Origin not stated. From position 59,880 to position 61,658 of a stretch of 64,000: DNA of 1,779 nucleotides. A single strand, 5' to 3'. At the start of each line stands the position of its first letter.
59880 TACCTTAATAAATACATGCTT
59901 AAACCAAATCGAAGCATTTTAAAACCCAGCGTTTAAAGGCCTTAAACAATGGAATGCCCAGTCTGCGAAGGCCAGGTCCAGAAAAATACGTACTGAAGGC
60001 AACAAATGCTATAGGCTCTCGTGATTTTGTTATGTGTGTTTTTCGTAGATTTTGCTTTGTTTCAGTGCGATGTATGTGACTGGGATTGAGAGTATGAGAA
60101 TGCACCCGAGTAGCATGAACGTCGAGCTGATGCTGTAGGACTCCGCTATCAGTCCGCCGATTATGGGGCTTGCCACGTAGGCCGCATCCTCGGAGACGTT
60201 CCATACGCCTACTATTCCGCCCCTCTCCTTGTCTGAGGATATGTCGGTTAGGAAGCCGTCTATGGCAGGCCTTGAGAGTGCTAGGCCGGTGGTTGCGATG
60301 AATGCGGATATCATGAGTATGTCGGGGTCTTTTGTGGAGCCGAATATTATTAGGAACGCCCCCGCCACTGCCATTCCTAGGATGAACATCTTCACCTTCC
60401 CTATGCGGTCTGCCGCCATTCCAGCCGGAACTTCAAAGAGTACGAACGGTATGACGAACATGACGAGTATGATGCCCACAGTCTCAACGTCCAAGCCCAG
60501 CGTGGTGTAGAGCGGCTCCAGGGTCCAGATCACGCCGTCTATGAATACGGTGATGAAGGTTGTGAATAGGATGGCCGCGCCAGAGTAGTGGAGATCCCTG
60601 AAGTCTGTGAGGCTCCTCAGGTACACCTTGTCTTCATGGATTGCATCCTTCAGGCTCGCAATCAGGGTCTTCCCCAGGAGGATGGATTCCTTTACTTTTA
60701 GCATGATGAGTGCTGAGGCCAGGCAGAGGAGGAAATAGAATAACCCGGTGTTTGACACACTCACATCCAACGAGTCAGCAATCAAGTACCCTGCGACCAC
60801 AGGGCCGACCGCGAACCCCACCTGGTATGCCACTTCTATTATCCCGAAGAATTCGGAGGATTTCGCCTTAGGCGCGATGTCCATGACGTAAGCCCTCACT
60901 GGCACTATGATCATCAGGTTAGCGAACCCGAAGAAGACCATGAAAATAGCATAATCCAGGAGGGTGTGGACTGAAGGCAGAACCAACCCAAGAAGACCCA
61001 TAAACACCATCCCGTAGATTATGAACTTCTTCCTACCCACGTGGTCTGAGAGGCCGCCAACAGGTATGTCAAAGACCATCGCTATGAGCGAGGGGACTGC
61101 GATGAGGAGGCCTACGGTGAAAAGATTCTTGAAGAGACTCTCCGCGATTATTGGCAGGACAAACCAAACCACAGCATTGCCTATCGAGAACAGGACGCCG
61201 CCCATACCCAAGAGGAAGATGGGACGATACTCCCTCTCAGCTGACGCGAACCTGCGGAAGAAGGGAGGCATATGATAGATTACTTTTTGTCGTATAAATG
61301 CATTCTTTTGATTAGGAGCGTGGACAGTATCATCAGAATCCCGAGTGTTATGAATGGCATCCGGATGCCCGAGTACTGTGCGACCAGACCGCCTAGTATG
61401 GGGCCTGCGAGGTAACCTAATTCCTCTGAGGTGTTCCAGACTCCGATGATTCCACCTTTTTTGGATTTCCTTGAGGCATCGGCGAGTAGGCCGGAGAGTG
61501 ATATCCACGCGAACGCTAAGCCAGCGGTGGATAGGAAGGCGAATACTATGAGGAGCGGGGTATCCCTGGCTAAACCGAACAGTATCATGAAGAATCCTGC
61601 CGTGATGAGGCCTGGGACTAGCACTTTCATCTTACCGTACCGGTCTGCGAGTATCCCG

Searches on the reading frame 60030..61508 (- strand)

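Call 29: search_protein_families(library=pfam, proteins=[window:60030-61508:-], max_evalue=1)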
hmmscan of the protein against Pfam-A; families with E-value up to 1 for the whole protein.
window:60030-61508:- (492 aa): 2 families
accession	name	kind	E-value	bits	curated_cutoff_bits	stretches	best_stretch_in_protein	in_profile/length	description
PF07690.21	MFS_1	-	2.2e-47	162.1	33.4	2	313-481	1-173/347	Major Facilitator Superfamily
PF05977.19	MFS_3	-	3.6e-07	29.4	27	2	335-466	38-174/524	Transmembrane secretion effector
